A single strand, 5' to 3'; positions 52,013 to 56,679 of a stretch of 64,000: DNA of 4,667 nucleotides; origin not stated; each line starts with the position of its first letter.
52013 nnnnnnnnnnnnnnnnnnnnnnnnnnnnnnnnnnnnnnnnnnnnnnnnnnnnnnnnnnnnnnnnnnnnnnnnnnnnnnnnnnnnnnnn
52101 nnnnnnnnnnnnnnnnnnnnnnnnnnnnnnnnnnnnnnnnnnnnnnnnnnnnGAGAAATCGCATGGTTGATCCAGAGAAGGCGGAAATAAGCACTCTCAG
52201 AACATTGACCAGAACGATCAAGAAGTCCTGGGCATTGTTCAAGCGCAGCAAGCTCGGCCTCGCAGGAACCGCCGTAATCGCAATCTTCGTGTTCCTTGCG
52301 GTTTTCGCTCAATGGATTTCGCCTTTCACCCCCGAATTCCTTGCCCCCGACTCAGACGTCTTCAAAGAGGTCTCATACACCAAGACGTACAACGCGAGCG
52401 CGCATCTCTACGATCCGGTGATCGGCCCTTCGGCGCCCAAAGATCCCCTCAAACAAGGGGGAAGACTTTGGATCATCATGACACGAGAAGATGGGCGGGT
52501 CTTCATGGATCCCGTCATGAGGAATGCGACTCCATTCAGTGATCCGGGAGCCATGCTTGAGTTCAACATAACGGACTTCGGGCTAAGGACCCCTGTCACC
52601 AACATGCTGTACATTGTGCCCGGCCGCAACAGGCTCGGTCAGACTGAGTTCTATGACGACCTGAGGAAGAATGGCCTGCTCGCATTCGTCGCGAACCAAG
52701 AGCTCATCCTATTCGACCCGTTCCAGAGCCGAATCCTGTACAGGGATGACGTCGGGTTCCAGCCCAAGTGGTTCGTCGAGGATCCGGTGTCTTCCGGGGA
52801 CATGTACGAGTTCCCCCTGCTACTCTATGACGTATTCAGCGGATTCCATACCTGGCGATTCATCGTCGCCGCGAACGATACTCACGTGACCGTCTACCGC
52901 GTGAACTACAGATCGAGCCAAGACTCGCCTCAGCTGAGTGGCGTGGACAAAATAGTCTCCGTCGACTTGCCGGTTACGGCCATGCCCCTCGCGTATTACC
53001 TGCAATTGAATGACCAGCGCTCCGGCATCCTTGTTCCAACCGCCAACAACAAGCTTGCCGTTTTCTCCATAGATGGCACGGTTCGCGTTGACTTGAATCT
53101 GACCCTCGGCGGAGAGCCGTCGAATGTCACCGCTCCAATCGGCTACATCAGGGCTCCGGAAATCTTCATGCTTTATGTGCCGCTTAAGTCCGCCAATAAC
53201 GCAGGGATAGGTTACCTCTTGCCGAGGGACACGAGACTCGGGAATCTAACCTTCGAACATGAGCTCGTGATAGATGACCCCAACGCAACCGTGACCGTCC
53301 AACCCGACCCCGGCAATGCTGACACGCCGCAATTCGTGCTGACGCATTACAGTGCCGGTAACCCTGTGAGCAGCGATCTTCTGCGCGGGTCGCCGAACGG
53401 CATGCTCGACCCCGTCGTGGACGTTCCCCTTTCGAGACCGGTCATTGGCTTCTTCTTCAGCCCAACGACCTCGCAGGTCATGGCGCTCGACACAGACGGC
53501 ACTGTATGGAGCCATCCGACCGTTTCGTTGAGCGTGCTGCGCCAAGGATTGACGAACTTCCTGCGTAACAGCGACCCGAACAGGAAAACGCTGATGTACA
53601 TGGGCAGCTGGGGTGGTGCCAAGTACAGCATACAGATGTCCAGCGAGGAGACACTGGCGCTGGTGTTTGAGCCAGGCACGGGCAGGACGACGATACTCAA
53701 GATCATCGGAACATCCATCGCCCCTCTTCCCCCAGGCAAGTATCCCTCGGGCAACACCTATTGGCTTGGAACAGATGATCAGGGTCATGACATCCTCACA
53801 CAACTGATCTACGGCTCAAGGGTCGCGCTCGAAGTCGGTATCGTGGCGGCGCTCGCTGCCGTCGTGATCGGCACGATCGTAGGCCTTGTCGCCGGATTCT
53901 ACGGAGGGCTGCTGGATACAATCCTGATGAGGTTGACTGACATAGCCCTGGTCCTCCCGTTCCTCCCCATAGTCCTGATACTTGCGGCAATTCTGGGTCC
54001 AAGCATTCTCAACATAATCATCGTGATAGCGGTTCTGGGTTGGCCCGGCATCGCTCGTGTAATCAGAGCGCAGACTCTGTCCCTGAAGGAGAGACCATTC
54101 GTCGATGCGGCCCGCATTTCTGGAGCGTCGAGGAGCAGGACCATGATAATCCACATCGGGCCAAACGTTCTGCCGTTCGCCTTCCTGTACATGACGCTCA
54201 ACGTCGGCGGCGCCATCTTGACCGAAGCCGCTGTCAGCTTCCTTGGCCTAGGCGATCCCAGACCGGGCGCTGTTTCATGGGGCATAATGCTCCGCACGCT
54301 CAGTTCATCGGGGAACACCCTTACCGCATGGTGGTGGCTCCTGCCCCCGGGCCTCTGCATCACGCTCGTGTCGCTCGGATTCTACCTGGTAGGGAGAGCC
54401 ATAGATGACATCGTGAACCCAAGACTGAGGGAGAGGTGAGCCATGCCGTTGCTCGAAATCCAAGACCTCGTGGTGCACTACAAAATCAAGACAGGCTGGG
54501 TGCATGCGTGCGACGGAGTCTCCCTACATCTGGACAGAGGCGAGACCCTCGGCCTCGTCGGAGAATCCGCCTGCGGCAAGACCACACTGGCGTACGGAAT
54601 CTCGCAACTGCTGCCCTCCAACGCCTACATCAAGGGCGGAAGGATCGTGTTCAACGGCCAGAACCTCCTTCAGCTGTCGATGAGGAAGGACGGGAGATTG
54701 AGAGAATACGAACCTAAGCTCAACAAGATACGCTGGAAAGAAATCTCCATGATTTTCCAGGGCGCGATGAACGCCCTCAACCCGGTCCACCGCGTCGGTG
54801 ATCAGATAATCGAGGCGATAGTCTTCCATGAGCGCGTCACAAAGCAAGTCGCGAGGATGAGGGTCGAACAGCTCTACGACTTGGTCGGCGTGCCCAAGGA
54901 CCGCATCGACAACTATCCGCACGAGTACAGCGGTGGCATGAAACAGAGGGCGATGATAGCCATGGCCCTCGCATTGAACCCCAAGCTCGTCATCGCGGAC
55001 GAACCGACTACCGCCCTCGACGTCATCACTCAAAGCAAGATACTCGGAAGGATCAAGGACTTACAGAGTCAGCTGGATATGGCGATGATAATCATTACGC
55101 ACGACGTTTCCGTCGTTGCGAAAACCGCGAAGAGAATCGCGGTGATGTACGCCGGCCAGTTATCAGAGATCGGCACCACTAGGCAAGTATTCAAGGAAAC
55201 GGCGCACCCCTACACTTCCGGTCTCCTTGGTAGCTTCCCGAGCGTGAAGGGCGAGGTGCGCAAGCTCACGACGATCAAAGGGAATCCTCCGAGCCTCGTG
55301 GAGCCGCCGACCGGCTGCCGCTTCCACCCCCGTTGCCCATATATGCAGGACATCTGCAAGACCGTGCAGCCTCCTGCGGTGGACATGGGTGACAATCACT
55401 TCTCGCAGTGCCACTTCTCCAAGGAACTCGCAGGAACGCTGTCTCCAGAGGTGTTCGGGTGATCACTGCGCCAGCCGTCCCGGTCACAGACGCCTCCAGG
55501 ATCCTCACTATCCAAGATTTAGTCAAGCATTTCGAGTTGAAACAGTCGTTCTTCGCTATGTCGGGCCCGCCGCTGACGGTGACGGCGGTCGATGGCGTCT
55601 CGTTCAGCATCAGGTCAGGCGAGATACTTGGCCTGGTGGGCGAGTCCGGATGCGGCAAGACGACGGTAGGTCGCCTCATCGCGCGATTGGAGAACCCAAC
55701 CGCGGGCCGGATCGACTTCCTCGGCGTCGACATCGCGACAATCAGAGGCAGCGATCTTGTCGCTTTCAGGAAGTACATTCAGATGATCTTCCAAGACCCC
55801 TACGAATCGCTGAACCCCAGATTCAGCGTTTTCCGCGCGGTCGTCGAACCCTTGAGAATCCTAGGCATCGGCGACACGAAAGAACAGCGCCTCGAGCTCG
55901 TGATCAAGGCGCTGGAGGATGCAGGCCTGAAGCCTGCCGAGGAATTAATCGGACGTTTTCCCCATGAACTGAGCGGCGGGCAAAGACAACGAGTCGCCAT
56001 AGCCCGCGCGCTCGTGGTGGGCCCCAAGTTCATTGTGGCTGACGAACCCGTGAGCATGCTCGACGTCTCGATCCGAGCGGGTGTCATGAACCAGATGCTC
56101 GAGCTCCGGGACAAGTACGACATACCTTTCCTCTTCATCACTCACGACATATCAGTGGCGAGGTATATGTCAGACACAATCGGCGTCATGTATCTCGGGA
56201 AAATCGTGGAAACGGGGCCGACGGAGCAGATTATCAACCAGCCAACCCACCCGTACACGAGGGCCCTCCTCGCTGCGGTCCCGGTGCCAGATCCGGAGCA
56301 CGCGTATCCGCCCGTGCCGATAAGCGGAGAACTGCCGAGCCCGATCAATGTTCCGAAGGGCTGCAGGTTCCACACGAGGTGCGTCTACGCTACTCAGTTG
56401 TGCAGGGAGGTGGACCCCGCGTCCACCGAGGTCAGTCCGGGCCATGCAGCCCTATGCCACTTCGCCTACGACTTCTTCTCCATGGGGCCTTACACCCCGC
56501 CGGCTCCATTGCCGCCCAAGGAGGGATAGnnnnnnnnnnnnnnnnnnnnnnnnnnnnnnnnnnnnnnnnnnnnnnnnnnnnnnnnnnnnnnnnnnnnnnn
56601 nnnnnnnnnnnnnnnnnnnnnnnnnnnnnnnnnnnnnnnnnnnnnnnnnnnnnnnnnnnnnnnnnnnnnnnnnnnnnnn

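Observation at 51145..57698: Opp/Dpp-type importer with no binding-protein gene and a permease carrying a 430-aa outward-facing insertion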

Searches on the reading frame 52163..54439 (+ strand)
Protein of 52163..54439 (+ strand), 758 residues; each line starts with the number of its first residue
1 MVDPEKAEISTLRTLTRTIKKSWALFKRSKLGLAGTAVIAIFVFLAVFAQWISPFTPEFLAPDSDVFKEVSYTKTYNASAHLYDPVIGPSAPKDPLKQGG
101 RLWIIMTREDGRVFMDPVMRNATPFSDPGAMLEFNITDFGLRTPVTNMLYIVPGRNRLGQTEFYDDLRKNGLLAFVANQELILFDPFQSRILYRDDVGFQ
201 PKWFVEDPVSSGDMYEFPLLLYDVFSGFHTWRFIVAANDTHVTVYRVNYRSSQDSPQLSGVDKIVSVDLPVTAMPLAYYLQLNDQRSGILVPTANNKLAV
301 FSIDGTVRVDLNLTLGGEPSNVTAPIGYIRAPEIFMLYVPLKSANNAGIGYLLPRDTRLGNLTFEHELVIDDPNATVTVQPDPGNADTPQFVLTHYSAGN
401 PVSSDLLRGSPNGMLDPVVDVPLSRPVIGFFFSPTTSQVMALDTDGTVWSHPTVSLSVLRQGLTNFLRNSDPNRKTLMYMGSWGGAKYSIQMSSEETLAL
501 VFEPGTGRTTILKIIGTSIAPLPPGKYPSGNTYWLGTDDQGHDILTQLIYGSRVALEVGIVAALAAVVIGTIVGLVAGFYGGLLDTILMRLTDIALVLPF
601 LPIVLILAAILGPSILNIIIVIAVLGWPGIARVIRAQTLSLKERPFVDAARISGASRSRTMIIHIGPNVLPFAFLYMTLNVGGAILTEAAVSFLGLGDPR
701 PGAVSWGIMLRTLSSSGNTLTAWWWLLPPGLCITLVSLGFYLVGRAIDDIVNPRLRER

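Call 3: search_protein_families(library=pfam, proteins=[window:52163-54439:+], max_evalue=0.01)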
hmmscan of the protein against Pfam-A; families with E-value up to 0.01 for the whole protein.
window:52163-54439:+ (758 aa): 2 families
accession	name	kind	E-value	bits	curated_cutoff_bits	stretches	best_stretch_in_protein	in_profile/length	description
PF00528.27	BPD_transp_1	-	7.7e-28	97.9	26.4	1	570-756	1-183/184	Binding-protein-dependent transport system inner membrane component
PF12911.12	OppC_N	-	1.2e-08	35.1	23.9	1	21-58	5-42/53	N-terminal TM domain of oligopeptide transport permease C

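Call 76: search_protein_families(library=ncbifam, proteins=[window:52163-54439:+], max_evalue=0.001)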
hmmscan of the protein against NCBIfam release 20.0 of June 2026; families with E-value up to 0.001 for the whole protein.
window:52163-54439:+ (758 aa): 14 families
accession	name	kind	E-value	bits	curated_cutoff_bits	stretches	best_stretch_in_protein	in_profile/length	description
NF045476.1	Opp4C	equivalog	2.4e-71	240.3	350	1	529-754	53-278/278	oligopeptide ABC transporter permease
NF045474.1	Opp2C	equivalog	2.8e-57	194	300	1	530-750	17-234/236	nickel transporter permease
NF008160.0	PRK10913.1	equivalog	8.7e-56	189.5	483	2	531-756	77-299/300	dipeptide ABC transporter permease DppC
NF007376.0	PRK09881.1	equivalog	1e-53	182.2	434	1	529-756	70-294/298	D,D-dipeptide ABC transporter permease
NF045473.1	Opp1C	equivalog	3e-53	181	350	1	530-755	45-267/267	nickel/cobalt ABC transporter permease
TIGR02790.1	nickel_nikC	equivalog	8.1e-52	176.4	358.45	1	531-751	40-257/258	nickel ABC transporter permease subunit NikC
NF011662.0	PRK15082.1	equivalog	1.3e-50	172.6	484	1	531-757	79-302/303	glutathione ABC transporter permease GsiD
NF007738.0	PRK10417.1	equivalog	5.1e-48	163.9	335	1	528-756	47-272/277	nickel ABC transporter permease subunit NikC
NF011935.0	PRK15406.1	equivalog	1e-46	160.1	433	1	532-754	81-300/302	oligopeptide ABC transporter permease OppC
NF045475.1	Opp3C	equivalog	2.6e-46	158.2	450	1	531-756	106-328/328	oligopeptide ABC transporter permease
NF047573.1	opine_perm_CntC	exception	7.7e-37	127.1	440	1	531-755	50-271/271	staphylopine uptake ABC transporter permease subunit CntC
NF043080.1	MMSYN1_0166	equivalog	2.1e-35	122.1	370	1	531-755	81-305/307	oligopeptide ABC transporter permease OppC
NF011691.0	PRK15111.1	equivalog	1.1e-26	94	379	1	522-749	64-289/296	putrescine export ABC transporter permease SapC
NF011596.0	PRK15021.1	subfamily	4.6e-25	88.4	439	1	527-753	115-337/341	microcin C ABC transporter permease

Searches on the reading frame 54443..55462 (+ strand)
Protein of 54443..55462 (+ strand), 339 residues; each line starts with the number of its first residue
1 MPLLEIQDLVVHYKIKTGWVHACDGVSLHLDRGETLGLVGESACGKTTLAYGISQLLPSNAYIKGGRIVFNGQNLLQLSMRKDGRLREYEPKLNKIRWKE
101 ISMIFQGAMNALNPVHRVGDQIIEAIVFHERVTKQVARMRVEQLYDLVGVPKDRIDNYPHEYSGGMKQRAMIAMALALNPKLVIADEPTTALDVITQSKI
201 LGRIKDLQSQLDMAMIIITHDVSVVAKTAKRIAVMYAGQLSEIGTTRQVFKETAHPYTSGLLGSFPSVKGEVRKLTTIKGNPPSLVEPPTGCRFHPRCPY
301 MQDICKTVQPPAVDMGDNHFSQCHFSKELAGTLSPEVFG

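Call 3: search_protein_families(library=pfam, proteins=[window:54443-55462:+], max_evalue=0.01)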
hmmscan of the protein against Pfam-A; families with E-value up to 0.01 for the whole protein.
window:54443-55462:+ (339 aa): 5 families
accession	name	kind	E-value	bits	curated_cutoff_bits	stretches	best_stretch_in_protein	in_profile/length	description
PF00005.33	ABC_tran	-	2.1e-25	90.4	25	1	24-190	2-137/137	ABC transporter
PF08352.17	oligo_HPY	-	7.2e-22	78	27.1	1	242-305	2-65/65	Oligopeptide/dipeptide transporter, C-terminal region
PF13304.12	AAA_21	-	0.00043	20.9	27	0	158-225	234-303/304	AAA domain, putative AbiEii toxin, Type IV TA system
PF02463.25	SMC_N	-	0.00077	19.4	40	1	161-236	136-213/220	RecF/RecN/SMC N terminal domain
PF06068.19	TIP49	-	0.004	16.8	23.8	1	33-116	50-129/347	TIP49 P-loop domain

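Call 76: search_protein_families(library=ncbifam, proteins=[window:54443-55462:+], max_evalue=0.001)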
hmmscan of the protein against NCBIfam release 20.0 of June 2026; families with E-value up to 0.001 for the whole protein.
window:54443-55462:+ (339 aa): 186 families (the best 25 are shown)
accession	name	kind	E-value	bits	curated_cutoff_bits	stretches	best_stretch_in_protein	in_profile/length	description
NF007010.1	PRK09473.1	subfamily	4.6e-93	311.4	575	1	3-327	1-315/318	oligopeptide ABC transporter ATP-binding protein OppD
NF043079.1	MMSYN1_0167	equivalog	9.8e-87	292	740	2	91-323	298-532/561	oligopeptide ABC transporter ATP-binding protein OppD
NF008246.0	PRK11022.1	equivalog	2e-85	286.8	541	1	1-331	1-322/326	dipeptide ABC transporter ATP-binding protein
NF008453.0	PRK11308.1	subfamily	1.9e-76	257.5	408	1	2-326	11-326/334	dipeptide ABC transporter ATP-binding protein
NF011659.0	PRK15079.1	equivalog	1.6e-72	244.1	540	1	3-324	11-329/334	murein tripeptide/oligopeptide ABC transporter ATP binding protein OppF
NF011713.0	PRK15134.1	equivalog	3.1e-68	230.7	834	1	2-268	4-263/529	microcin C ABC transporter ATP-binding protein YejF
NF007613.0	PRK10261.1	equivalog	2.2e-65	221.3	1077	1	3-268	12-275/623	glutathione ABC transporter ATP-binding protein GsiA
NF043071.1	DppF_dipep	equivalog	9.9e-65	219.1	660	1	2-319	12-321/331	dipeptide ABC transporter ATP-binding subunit DppF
NF011674.0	PRK15093.1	equivalog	5e-64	216.5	627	1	1-327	1-325/330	putrescine export ABC transporter ATP-binding protein SapD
TIGR02770.1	nickel_nikD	equivalog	1e-61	208.3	318.7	1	24-262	3-226/230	nickel import ATP-binding protein NikD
NF047576.1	opine_ATP_CntF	equivalog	2e-60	204.3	385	1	4-268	3-256/264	staphylopine uptake ABC transporter ATP-binding protein CntF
NF047578.1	opine_ATP_CntD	equivalog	6.5e-60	202.6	380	1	4-271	3-259/266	staphylopine uptake ABC transporter ATP-binding protein CntD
NF043078.1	MMSYN1_0168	equivalog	4.8e-51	174.1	800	2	128-271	460-603/649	oligopeptide ABC transporter ATP-binding protein OppF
TIGR02769.1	nickel_nikE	equivalog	1.3e-47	162.6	332.55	1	3-256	2-244/265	nickel import ATP-binding protein NikE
NF007739.0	PRK10419.1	subfamily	6.2e-45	153.8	354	1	1-247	1-237/268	nickel ABC transporter ATP-binding protein NikE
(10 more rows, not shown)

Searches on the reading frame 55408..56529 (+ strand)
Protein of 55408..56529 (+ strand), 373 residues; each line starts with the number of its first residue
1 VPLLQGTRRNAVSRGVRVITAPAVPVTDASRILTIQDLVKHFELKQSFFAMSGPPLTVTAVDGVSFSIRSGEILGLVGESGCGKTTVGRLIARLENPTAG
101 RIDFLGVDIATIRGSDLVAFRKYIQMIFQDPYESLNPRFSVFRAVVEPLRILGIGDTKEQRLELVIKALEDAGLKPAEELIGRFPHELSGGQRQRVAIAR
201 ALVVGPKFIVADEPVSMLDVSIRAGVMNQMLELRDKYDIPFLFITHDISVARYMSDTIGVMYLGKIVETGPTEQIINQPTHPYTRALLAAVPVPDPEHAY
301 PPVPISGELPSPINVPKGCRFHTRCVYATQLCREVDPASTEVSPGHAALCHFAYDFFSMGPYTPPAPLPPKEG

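Call 3: search_protein_families(library=pfam, proteins=[window:55408-56529:+], max_evalue=0.01)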
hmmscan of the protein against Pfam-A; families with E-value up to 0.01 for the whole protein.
window:55408-56529:+ (373 aa): 4 families
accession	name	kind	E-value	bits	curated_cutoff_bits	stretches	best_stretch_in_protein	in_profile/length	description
PF00005.33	ABC_tran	-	2.8e-33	115.9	25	1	62-215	2-136/137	ABC transporter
PF08352.17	oligo_HPY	-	1.2e-19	70.9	27.1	1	267-332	1-65/65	Oligopeptide/dipeptide transporter, C-terminal region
PF13401.12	AAA_22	-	0.00054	20.7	27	1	72-167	6-65/130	AAA domain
PF00004.35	AAA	-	0.0086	17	21.2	0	76-129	3-51/131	ATPase family associated with various cellular activities (AAA)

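Call 76: search_protein_families(library=ncbifam, proteins=[window:55459-56529:+], max_evalue=0.001)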
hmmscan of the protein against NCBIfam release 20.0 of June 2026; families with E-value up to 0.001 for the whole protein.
window:55459-56529:+ (356 aa): 185 families (the best 25 are shown)
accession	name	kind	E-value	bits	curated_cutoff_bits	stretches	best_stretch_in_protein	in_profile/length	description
NF008453.0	PRK11308.1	subfamily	2.2e-103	346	408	1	11-335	8-325/334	dipeptide ABC transporter ATP-binding protein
NF011659.0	PRK15079.1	equivalog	4.9e-94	314.8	540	1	13-333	9-328/334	murein tripeptide/oligopeptide ABC transporter ATP binding protein OppF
NF043071.1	DppF_dipep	equivalog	2.1e-87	293.6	660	1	11-324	9-316/331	dipeptide ABC transporter ATP-binding subunit DppF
NF007613.0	PRK10261.1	equivalog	4e-83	279.9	1077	1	9-297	307-591/623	glutathione ABC transporter ATP-binding protein GsiA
NF043078.1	MMSYN1_0168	equivalog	3.1e-76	257.4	800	3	143-282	468-605/649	oligopeptide ABC transporter ATP-binding protein OppF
NF007010.1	PRK09473.1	subfamily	8.2e-64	215.3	575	1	36-336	13-314/318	oligopeptide ABC transporter ATP-binding protein OppD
TIGR02769.1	nickel_nikE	equivalog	1.5e-62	211.5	332.55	1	16-282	3-261/265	nickel import ATP-binding protein NikE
NF008246.0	PRK11022.1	equivalog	1.4e-61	208.4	541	1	41-338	20-319/326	dipeptide ABC transporter ATP-binding protein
NF011713.0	PRK15134.1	equivalog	1.9e-61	208.3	834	1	10-272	270-527/529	microcin C ABC transporter ATP-binding protein YejF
NF007739.0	PRK10419.1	subfamily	2.5e-60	204.3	354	1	15-279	3-259/268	nickel ABC transporter ATP-binding protein NikE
TIGR02770.1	nickel_nikD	equivalog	2.8e-54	183.9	318.7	1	44-273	2-228/230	nickel import ATP-binding protein NikD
NF043079.1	MMSYN1_0167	equivalog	1.1e-52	179.6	740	2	105-331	306-530/561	oligopeptide ABC transporter ATP-binding protein OppD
NF011692.0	PRK15112.1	equivalog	3.7e-52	177.6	452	1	14-273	4-253/269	putrescine export ABC transporter ATP-binding protein SapF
NF047576.1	opine_ATP_CntF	equivalog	9.5e-50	169.3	385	1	43-273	19-252/264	staphylopine uptake ABC transporter ATP-binding protein CntF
NF047578.1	opine_ATP_CntD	equivalog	3e-49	167.6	380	1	43-273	19-252/266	staphylopine uptake ABC transporter ATP-binding protein CntD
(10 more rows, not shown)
